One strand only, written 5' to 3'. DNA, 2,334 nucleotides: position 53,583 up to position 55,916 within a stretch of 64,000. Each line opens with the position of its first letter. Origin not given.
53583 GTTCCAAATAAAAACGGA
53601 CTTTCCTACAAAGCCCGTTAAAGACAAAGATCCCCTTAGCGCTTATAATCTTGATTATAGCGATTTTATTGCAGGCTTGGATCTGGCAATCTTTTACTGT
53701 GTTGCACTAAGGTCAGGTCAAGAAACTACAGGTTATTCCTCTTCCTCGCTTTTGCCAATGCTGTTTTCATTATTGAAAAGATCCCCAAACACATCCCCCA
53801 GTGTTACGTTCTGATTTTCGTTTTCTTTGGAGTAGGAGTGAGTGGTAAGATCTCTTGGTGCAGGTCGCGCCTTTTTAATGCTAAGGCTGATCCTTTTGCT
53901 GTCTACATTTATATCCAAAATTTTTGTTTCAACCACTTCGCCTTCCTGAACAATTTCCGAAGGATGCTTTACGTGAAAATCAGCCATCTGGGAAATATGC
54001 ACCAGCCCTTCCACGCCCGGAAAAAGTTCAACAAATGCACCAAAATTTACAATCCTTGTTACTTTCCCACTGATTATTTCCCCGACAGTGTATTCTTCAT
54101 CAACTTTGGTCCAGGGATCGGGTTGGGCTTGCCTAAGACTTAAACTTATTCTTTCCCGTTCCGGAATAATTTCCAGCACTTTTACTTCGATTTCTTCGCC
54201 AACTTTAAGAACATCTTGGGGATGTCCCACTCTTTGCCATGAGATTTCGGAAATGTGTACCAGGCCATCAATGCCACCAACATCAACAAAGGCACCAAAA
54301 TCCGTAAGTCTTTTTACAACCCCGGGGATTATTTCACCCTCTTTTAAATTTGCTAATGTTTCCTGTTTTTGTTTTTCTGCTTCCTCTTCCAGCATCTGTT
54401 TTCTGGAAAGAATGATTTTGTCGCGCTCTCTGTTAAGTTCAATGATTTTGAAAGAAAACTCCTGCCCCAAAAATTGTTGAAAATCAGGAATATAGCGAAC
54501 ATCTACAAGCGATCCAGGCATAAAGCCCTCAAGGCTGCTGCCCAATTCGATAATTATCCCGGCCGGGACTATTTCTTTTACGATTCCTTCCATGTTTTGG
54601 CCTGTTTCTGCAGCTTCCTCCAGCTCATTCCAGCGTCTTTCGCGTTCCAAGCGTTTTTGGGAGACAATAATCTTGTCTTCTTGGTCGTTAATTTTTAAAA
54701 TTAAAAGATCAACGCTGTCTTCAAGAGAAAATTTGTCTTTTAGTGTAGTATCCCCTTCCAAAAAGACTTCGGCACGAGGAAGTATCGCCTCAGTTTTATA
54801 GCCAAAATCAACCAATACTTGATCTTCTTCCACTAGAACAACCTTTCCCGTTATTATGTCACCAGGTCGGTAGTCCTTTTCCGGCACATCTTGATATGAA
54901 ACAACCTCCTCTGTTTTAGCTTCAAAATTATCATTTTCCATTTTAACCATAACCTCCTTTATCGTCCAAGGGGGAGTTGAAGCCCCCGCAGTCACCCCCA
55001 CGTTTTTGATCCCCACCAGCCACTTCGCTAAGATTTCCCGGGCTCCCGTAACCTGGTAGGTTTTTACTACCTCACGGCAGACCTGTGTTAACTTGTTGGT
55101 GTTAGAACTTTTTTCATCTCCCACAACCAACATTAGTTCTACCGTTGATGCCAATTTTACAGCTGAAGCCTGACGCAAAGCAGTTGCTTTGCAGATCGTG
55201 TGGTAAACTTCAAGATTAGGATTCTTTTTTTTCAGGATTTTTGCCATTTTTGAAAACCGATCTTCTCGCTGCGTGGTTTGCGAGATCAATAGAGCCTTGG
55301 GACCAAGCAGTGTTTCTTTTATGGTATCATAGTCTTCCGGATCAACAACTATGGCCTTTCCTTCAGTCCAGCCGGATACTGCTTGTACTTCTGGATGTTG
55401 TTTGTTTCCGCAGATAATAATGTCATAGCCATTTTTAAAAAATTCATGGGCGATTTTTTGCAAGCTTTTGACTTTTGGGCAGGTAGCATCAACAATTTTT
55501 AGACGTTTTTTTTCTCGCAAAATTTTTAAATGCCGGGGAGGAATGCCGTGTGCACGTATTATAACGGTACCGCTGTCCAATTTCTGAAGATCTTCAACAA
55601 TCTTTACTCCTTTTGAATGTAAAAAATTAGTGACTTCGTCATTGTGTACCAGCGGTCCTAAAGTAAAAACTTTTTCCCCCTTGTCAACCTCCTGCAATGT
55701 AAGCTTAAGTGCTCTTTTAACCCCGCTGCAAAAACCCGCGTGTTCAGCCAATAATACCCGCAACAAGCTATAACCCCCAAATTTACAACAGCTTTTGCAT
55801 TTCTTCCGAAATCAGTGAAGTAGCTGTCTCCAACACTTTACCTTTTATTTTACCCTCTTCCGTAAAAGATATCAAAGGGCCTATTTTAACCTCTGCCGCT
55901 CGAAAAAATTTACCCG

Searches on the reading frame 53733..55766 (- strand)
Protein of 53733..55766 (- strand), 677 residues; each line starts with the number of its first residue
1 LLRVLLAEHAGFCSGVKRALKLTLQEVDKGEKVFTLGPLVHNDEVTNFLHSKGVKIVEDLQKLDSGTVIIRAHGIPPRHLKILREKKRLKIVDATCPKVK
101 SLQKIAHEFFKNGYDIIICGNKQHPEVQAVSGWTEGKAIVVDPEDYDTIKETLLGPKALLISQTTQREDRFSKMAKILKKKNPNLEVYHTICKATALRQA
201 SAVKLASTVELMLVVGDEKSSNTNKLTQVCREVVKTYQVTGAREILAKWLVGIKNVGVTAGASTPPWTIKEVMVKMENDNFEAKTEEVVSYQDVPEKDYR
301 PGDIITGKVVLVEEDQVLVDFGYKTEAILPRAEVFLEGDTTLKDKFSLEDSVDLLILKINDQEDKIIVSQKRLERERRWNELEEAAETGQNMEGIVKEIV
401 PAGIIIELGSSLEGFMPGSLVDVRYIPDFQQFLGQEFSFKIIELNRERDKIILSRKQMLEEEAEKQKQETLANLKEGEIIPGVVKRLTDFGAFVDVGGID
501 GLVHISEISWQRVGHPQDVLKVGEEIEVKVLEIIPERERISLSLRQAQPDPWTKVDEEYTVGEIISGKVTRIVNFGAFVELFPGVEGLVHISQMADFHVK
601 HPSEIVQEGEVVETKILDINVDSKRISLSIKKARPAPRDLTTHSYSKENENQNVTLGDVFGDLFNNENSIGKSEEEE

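Call 33: search_protein_families(library=ncbifam, proteins=[window:53733-55766:-], max_evalue=1e-10)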
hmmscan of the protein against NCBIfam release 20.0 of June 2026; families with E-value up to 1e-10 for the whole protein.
window:53733-55766:- (677 aa): 36 families (the best 25 are shown)
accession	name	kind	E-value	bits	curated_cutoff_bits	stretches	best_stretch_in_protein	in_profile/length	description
NF000907.0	PRK00087.1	equivalog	3.9e-226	752.3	624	1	3-665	2-670/671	bifunctional 4-hydroxy-3-methylbut-2-enyl diphosphate reductase/30S ribosomal protein S1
NF005208.0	PRK06676.1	equivalog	4e-129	431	368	1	297-666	14-388/391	30S ribosomal protein S1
NF004952.0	PRK06299.1-2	equivalog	2.7e-121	405.7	524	1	276-645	24-388/580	30S ribosomal protein S1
NF005911.0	PRK07899.1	equivalog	1.6e-107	360.2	691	1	284-635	18-367/486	30S ribosomal protein S1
NF004954.0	PRK06299.1-4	equivalog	6.2e-101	338.3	727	1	294-649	13-365/560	30S ribosomal protein S1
NF004953.0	PRK06299.1-3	equivalog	2.1e-99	333.4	720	1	280-651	24-389/580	30S ribosomal protein S1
TIGR00717.1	rpsA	equivalog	5.5e-98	328.7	577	1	293-642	10-354/516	30S ribosomal protein S1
NF004955.0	PRK06299.1-5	equivalog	1.2e-93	314.2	878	1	274-646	5-369/566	30S ribosomal protein S1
NF004951.0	PRK06299.1-1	equivalog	1.2e-89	301.2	918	1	296-649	15-365/556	30S ribosomal protein S1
NF010379.0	PRK13806.1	equivalog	1.6e-85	287.6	648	1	286-645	19-377/491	30S ribosomal protein S1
NF009024.0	PRK12360.1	equivalog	2.3e-82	276.5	387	1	3-278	2-280/281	4-hydroxy-3-methylbut-2-enyl diphosphate reductase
NF002187.0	PRK01045.1-1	equivalog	1.9e-81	273.3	276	1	3-278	2-277/282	4-hydroxy-3-methylbut-2-enyl diphosphate reductase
TIGR00216.1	ispH_lytB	equivalog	1.1e-78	264.3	187.85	1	4-277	2-280/282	4-hydroxy-3-methylbut-2-enyl diphosphate reductase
NF004956.0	PRK06299.1-6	equivalog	2.9e-65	220.9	711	1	279-646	8-371/554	30S ribosomal protein S1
NF002190.0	PRK01045.1-4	subfamily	1.4e-53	181.9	389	1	2-288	7-300/321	4-hydroxy-3-methylbut-2-enyl diphosphate reductase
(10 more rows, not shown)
